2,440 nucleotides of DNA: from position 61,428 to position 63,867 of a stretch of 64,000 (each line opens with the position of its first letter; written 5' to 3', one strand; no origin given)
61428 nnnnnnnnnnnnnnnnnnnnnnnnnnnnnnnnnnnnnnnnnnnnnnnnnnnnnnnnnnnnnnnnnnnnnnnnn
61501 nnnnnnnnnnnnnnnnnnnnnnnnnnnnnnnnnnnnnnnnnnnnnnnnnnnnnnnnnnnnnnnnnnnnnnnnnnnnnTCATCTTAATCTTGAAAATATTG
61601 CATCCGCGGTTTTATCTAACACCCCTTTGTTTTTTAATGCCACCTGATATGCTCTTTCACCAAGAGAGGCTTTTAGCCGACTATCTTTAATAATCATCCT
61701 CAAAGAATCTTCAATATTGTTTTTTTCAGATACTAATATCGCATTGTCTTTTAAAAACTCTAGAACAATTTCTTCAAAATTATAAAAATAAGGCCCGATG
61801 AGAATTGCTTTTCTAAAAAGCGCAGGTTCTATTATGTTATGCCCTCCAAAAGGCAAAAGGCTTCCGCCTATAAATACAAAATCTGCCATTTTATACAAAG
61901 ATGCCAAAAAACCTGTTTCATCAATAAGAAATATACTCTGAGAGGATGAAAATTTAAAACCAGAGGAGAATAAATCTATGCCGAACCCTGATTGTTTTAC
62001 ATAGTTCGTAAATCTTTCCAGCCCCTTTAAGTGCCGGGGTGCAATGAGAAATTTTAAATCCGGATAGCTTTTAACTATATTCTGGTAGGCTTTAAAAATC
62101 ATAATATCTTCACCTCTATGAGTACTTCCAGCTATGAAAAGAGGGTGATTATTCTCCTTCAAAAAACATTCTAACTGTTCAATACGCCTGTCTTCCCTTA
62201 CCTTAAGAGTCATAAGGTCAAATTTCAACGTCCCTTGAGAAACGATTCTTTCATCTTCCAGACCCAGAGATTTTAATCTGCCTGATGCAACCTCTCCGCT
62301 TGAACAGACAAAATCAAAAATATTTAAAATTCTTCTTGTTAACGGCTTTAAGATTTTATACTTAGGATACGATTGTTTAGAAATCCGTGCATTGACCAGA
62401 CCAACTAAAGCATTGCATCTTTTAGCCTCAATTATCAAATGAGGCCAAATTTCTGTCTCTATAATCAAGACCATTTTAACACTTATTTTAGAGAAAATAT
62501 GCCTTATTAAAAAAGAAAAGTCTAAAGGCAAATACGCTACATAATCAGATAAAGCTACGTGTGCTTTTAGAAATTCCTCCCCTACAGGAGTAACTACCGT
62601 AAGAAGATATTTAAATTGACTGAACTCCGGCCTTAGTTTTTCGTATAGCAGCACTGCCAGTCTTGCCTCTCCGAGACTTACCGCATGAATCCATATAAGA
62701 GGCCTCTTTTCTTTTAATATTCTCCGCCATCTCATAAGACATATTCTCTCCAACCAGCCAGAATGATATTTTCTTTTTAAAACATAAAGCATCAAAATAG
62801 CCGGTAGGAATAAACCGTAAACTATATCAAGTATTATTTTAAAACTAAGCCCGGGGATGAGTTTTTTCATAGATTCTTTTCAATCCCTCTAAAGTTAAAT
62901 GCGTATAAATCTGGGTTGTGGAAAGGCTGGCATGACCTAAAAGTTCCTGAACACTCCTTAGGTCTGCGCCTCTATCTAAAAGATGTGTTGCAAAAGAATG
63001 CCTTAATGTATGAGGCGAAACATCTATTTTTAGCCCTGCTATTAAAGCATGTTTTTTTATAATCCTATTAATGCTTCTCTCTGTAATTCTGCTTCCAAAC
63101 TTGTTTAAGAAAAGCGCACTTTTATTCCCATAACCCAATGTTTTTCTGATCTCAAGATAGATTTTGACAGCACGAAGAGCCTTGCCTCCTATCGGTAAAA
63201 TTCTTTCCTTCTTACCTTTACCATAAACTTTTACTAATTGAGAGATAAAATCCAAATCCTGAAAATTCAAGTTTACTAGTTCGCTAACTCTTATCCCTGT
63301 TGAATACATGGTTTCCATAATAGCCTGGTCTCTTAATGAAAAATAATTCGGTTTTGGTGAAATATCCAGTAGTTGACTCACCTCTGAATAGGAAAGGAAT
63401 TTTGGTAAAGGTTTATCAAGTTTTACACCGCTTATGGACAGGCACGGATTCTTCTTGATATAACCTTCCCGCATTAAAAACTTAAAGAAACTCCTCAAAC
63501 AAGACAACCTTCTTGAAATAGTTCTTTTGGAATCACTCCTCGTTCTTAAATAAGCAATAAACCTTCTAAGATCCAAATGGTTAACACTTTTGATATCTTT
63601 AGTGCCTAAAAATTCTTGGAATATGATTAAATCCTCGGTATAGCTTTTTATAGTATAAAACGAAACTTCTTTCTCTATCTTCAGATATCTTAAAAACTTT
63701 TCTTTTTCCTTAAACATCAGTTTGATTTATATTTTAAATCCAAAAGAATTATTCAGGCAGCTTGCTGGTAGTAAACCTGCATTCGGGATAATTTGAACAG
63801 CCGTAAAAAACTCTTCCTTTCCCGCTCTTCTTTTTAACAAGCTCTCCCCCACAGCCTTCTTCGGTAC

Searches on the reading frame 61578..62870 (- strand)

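Call 62: search_protein_families(library=pfam, proteins=[window:61578-62870:-], max_evalue=0.05)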
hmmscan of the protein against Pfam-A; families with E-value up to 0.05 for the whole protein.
window:61578-62870:- (430 aa): 1 family
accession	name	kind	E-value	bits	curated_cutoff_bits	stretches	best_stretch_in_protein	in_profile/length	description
PF04413.22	Glycos_transf_N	-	1.6e-44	152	23.9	1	39-218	3-178/179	3-Deoxy-D-manno-octulosonic-acid transferase (kdotransferase)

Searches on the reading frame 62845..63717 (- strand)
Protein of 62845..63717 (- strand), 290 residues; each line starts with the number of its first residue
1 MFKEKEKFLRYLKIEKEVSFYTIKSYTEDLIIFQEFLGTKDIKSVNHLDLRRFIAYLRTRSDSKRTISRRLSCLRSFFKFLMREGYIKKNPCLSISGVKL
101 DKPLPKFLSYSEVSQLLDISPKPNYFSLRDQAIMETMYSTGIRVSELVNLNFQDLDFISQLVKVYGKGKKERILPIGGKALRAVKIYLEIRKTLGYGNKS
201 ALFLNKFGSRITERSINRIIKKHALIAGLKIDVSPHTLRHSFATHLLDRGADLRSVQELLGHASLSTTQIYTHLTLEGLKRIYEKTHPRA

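Call 62: search_protein_families(library=pfam, proteins=[window:62845-63717:-], max_evalue=0.05)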
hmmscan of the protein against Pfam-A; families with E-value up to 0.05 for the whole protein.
window:62845-63717:- (290 aa): 4 families
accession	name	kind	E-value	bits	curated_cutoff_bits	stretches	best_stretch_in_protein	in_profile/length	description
PF00589.27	Phage_integrase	-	2.5e-47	161.3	27.1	1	107-275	2-169/172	Phage integrase family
PF02899.23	Phage_int_SAM_1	-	1.4e-19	70.6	22.3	1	6-85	2-83/83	Phage integrase, N-terminal SAM-like domain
PF13102.12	Phage_int_SAM_5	-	1.2e-07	32.5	22.3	1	15-92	14-95/98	Phage integrase SAM-like domain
PF13495.12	Phage_int_SAM_4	-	8.4e-07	29.8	27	1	6-83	3-80/85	Phage integrase, N-terminal SAM-like domain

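Call 77: find_encoding_contigs(protein=window:62845-63717:-, flank=10000, max_places=1)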
Protein window:62845-63717:- (290 aa): no gene with exactly this product is on record in the collection.
